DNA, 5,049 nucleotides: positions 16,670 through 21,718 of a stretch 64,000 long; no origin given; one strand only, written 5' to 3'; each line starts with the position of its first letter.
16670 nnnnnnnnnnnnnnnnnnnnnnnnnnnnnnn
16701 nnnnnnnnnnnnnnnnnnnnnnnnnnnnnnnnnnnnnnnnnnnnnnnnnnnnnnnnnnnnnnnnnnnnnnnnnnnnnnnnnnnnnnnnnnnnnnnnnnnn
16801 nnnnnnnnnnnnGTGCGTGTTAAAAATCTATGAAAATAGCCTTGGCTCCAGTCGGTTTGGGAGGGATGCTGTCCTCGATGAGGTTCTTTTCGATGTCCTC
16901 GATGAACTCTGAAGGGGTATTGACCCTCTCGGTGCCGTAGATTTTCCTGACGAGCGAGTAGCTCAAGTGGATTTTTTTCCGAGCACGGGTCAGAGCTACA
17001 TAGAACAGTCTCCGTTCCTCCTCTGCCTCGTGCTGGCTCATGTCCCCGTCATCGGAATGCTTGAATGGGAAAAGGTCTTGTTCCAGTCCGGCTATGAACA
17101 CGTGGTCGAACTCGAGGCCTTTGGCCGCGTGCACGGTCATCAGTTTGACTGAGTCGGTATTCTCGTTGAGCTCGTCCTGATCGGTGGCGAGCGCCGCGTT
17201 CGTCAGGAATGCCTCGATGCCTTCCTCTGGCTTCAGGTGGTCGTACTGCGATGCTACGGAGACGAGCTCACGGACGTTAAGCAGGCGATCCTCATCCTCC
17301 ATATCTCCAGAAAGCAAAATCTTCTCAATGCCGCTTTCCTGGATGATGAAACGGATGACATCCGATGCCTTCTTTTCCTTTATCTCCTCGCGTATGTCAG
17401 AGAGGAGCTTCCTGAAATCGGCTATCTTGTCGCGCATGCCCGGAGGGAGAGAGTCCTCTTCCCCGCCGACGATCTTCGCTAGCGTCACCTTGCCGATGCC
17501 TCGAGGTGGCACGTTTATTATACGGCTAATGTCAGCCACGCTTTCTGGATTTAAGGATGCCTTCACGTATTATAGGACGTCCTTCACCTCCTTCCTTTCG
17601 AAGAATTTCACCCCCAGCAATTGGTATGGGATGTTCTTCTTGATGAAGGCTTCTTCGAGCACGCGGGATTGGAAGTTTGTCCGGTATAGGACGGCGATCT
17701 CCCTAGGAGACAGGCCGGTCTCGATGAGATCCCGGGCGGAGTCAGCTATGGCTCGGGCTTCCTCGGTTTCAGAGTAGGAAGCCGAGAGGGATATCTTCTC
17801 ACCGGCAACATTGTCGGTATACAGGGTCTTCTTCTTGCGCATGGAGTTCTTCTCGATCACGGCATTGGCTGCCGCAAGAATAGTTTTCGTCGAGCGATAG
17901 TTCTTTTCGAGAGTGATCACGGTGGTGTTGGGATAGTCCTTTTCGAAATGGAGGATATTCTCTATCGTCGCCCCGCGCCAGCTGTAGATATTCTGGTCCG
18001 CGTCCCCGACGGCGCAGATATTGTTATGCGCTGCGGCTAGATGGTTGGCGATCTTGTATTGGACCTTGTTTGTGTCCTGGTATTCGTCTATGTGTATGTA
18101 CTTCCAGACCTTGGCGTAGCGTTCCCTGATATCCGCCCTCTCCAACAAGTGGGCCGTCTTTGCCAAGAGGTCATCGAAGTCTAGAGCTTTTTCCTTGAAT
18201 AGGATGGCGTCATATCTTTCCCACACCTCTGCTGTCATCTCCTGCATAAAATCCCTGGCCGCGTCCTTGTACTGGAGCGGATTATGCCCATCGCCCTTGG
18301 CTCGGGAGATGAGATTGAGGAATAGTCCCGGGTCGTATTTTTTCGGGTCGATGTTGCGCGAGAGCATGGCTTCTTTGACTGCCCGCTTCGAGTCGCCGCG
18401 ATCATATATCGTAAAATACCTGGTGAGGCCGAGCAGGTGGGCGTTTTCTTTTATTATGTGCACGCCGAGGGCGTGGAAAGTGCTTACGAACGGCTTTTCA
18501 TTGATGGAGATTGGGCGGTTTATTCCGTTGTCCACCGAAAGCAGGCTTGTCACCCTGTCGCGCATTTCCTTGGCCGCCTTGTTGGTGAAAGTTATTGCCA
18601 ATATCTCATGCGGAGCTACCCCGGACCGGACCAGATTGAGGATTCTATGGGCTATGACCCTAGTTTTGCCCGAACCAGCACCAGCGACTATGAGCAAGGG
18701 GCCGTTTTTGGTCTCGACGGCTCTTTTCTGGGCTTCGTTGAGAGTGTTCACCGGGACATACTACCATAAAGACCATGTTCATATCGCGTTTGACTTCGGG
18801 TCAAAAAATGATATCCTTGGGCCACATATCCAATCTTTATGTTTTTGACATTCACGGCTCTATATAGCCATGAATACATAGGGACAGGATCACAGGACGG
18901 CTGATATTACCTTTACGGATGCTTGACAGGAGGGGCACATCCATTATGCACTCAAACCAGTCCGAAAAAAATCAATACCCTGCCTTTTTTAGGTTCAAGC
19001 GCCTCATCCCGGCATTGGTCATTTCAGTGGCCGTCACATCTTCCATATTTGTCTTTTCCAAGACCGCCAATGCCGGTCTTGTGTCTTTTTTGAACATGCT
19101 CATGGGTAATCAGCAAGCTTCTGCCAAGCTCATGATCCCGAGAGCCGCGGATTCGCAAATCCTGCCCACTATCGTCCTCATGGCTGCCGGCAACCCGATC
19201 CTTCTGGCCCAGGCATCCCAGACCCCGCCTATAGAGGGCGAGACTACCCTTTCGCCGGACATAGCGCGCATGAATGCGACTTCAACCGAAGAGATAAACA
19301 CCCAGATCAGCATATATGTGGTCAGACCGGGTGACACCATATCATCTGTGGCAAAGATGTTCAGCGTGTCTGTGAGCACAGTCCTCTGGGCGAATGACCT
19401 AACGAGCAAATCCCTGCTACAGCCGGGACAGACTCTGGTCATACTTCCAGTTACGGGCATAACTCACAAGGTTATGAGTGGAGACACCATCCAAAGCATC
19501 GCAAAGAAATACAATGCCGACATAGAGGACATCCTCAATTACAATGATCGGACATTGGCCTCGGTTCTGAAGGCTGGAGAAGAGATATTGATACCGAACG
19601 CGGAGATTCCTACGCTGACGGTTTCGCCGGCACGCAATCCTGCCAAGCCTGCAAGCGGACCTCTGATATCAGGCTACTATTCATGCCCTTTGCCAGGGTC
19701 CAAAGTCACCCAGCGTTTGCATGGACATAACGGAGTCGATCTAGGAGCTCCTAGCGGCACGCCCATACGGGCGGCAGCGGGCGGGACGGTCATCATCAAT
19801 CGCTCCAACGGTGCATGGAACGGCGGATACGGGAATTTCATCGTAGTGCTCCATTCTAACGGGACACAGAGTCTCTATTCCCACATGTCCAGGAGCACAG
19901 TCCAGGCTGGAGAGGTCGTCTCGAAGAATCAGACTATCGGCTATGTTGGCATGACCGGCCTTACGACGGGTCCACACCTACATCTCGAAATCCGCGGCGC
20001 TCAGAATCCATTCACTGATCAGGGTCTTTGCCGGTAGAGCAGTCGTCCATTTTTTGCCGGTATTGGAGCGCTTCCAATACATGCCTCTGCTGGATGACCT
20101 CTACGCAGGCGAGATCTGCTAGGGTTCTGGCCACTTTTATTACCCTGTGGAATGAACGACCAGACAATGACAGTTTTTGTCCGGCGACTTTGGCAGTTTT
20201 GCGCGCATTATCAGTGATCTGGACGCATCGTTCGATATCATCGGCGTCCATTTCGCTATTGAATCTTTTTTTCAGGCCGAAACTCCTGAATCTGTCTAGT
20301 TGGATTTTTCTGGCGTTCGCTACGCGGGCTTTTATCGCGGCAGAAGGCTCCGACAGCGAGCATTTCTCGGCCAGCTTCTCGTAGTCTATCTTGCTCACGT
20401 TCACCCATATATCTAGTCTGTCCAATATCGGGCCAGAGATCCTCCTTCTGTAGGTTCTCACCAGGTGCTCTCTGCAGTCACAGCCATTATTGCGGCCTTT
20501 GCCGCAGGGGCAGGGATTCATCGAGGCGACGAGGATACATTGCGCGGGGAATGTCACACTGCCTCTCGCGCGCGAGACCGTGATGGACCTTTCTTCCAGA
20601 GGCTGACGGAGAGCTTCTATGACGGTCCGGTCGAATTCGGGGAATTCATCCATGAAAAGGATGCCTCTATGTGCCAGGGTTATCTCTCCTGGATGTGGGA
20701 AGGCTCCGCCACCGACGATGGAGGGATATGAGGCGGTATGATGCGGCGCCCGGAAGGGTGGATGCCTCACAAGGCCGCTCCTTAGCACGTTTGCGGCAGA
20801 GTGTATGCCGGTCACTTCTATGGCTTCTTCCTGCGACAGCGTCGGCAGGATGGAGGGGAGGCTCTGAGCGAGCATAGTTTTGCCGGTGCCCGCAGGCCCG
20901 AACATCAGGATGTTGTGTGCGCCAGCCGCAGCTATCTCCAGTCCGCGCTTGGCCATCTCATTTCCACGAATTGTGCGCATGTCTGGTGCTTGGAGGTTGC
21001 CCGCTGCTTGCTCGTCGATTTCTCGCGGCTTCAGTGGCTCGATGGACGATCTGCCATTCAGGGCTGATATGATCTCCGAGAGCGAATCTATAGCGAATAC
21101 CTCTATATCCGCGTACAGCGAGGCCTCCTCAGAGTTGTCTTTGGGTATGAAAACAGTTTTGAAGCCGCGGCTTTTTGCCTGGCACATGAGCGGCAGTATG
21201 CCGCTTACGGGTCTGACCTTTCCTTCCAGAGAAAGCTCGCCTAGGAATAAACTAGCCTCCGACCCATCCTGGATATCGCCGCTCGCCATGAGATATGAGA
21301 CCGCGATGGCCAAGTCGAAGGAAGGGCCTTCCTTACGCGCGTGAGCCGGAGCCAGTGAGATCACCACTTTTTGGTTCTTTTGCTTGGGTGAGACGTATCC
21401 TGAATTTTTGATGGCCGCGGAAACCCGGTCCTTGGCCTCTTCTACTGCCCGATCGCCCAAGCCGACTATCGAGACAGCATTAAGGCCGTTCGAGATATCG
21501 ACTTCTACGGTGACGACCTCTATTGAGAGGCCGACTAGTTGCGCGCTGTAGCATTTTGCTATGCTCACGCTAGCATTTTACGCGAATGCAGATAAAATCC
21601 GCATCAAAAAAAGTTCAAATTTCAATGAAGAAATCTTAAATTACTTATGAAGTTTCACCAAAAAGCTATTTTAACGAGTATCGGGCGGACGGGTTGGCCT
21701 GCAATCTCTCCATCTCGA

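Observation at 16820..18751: UvrD/PcrA-family helicase interrupted by a single in-frame TAA at a conserved position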

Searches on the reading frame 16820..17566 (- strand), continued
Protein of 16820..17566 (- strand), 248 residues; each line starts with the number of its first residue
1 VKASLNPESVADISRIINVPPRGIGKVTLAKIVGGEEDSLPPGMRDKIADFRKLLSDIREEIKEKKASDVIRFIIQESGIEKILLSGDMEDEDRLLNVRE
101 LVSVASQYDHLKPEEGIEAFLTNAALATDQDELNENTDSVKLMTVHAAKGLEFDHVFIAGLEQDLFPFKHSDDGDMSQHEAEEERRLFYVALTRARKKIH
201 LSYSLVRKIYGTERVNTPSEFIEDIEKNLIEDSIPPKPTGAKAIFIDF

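Call 36: search_protein_representatives(protein=window:16823-17566:-)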
Query: 248 residues. Proteins with E-value up to 0.001 (for the whole library): 36637; up to 1e-10: 14106; up to 1e-30: 576. The best 150 are listed.
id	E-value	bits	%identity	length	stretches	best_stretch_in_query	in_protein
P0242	5.0e-77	274.8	54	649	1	2-248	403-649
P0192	7.3e-73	261.1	55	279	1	2-230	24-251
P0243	4.0e-69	248.9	52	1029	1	2-244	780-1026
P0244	5.0e-67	242.0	52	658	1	3-246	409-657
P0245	1.1e-66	240.9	52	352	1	3-231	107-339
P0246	2.9e-66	239.5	54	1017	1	2-232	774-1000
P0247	6.2e-65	235.2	54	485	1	1-247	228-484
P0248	1.3e-64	234.1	53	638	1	2-231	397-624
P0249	8.2e-64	231.5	76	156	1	44-196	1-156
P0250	1.7e-63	230.5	47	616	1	2-233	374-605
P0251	2.9e-63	229.7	72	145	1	104-248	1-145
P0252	9.5e-63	228.0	50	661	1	2-231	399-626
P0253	8.8e-62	224.9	48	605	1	2-239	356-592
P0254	5.8e-61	222.2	49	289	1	2-248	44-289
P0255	4.7e-60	219.2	51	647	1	1-233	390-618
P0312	3.4e-41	157.5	49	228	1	1-174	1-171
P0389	1.8e-36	142.1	41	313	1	1-230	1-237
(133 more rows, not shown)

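Call 38: find_encoding_contigs(protein=P0312, flank=3000, max_places=2)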
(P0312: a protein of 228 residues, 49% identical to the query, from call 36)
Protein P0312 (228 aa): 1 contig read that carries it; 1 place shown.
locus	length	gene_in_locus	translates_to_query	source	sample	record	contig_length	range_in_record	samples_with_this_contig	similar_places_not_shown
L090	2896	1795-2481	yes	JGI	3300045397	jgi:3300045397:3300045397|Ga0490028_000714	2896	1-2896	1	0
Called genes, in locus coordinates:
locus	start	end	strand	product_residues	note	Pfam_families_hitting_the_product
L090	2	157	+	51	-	?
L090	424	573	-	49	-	-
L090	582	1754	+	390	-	PF00580:UvrD-helicase, PF13604:AAA_30 (faint), PF13245:AAA_19, PF13361:UvrD_C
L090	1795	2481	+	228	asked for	PF13361:UvrD_C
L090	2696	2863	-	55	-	-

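Call 39: find_encoding_contigs(protein=P0389, flank=3000, max_places=2)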
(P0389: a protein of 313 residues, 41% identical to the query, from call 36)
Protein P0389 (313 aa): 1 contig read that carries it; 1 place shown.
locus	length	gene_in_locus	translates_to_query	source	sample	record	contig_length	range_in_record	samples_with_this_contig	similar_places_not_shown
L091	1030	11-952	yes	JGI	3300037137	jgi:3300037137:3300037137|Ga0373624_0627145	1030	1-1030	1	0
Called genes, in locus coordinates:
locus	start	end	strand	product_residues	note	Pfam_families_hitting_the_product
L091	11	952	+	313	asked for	PF13361:UvrD_C, PF13538:UvrD_C_2, PF21196:PcrA_UvrD_tudor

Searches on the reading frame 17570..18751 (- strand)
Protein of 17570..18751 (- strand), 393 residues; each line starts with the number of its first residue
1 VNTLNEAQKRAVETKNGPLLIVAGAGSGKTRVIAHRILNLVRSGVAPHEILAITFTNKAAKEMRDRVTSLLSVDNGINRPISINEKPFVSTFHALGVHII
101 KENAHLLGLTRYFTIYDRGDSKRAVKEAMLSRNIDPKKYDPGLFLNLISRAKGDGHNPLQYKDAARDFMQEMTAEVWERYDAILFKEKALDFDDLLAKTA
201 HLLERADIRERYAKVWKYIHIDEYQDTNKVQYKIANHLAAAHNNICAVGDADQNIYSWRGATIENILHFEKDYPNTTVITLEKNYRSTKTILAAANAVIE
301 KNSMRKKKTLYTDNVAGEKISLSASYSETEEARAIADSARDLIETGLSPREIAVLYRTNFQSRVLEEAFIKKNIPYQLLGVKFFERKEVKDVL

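Call 7: search_protein_families(library=pfam, proteins=[window:17573-18751:-])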
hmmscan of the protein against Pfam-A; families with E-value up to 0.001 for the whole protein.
window:17573-18751:- (393 aa): 6 families
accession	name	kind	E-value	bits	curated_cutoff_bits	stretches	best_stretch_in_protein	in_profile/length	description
PF00580.27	UvrD-helicase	-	2.1e-82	277.3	23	1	4-274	1-271/271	UvrD/REP helicase N-terminal domain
PF13361.12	UvrD_C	-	1.5e-26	94.1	25.6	1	279-393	1-116/350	UvrD-like helicase C-terminal domain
PF13245.12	AAA_19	-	1.3e-23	84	25.1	1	8-257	1-132/134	AAA domain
PF13604.12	AAA_30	-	7.7e-08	32.7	27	0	4-66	2-65/191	AAA domain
PF04851.21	ResIII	-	0.00031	21.2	22.5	1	10-75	17-81/164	Type III restriction enzyme, res subunit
PF13087.12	AAA_12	-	0.00049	20.2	27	0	323-372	83-132/195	AAA domain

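Call 12: find_encoding_contigs(protein=window:17570-18751:-, flank=3000)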
Protein window:17570-18751:- (393 aa): 1 contig read that carries it; 1 place shown.
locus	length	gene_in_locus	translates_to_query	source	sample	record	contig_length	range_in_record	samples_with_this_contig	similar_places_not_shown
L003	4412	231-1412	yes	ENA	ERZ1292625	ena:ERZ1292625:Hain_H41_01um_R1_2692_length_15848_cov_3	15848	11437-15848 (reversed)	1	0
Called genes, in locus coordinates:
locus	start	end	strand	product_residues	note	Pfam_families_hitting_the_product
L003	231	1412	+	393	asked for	PF00580:UvrD-helicase, PF13245:AAA_19, PF13604:AAA_30 (faint), PF13361:UvrD_C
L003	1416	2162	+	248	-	PF13361:UvrD_C, PF01443:Viral_helicase1 (weak), PF13538:UvrD_C_2 (weak)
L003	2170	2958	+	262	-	PF00398:RrnaAD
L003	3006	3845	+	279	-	-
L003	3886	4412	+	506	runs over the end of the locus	-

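Call 23: list_cluster_members(proteins=[window:17573-18751:-, window:16823-17566:-, P0001])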
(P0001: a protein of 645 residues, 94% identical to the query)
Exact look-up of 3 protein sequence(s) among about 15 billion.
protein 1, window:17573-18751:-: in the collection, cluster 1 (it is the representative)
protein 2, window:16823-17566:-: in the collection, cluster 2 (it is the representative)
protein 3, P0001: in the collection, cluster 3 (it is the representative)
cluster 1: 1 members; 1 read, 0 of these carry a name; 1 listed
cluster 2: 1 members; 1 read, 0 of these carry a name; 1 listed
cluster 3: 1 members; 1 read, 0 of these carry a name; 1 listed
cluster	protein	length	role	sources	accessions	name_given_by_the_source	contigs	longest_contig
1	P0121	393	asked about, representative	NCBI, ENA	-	-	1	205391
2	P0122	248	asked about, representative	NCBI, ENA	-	-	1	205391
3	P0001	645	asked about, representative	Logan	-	-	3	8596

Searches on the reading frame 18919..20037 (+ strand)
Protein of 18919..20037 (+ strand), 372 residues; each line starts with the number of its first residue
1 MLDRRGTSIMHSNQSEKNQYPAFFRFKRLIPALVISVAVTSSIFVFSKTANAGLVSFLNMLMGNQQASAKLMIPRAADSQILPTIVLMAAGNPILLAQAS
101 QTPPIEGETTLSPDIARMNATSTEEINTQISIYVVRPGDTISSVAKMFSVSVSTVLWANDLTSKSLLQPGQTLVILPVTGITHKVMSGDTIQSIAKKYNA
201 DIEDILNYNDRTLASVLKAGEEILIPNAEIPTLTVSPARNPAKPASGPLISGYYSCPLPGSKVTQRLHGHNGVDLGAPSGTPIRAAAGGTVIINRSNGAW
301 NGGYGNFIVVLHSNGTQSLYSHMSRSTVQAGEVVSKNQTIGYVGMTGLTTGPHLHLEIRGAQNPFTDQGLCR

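Call 68: find_encoding_contigs(protein=window:18919-20037:+, flank=3000, max_places=10)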
Protein window:18919-20037:+ (372 aa): 2 contigs read that carry it; 2 places shown.
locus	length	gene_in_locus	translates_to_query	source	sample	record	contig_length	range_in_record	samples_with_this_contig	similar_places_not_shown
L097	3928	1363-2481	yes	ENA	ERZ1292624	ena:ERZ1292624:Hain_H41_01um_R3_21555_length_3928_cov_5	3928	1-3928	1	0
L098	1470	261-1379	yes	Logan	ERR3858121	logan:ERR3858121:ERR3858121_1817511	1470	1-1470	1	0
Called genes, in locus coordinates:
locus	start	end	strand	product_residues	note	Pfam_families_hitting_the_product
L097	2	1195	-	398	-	?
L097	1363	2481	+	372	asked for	PF01476:LysM, PF23446:LysM1_NFP_LYK (faint), PF23462:LysM3_NFP (faint), PF23473:LysM3_LYK4_5 (weak), PF01476:LysM (weak), PF01551:Peptidase_M23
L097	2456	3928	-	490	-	?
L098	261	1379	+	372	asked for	PF01476:LysM, PF23446:LysM1_NFP_LYK (faint), PF23462:LysM3_NFP (faint), PF23473:LysM3_LYK4_5 (weak), PF01476:LysM (weak), PF01551:Peptidase_M23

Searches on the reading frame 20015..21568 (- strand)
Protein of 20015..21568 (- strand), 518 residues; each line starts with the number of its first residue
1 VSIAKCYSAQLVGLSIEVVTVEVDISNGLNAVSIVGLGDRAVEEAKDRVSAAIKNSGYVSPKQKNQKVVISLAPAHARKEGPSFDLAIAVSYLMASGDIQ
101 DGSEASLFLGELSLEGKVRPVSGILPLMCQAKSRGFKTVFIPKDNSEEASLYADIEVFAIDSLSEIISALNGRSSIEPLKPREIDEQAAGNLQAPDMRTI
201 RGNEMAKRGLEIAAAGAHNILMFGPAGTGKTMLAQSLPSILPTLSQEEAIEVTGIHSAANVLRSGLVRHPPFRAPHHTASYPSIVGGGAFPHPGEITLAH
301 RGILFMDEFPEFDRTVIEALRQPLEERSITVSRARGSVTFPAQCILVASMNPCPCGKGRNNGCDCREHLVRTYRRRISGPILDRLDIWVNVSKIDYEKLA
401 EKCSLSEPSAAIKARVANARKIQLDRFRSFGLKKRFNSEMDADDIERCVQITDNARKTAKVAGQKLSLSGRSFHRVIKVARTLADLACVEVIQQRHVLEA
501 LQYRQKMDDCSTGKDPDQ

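Call 43: search_protein_families(library=pfam, proteins=[window:20015-21568:-], max_evalue=0.00001)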
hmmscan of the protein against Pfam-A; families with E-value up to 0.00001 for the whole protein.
window:20015-21568:- (518 aa): 7 families
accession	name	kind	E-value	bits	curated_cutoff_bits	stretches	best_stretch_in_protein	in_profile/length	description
PF01078.27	Mg_chelatase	-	7.8e-85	283.9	20.3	1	196-398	1-206/207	Magnesium chelatase, subunit ChlI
PF13541.12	ChlI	-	1e-38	132.4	27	1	21-145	1-121/121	Subunit ChlI of Mg-chelatase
PF13335.12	Mg_chelatase_C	-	3.3e-26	92.1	26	1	407-504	2-94/94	Magnesium chelatase, subunit ChlI C-terminal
PF00493.29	MCM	-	4.6e-09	36.2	23.3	1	212-389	52-202/224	MCM P-loop domain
PF05362.19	Lon_C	-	4.7e-09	36.5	21.1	1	17-167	41-199/205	Lon protease (S16) C-terminal proteolytic domain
PF07728.20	AAA_5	-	1.2e-08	35.5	22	1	219-358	1-127/139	AAA domain (dynein-related subfamily)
PF00158.32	Sigma54_activat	-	7.9e-06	26.1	20.2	0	210-330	15-123/168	Sigma-54 interaction domain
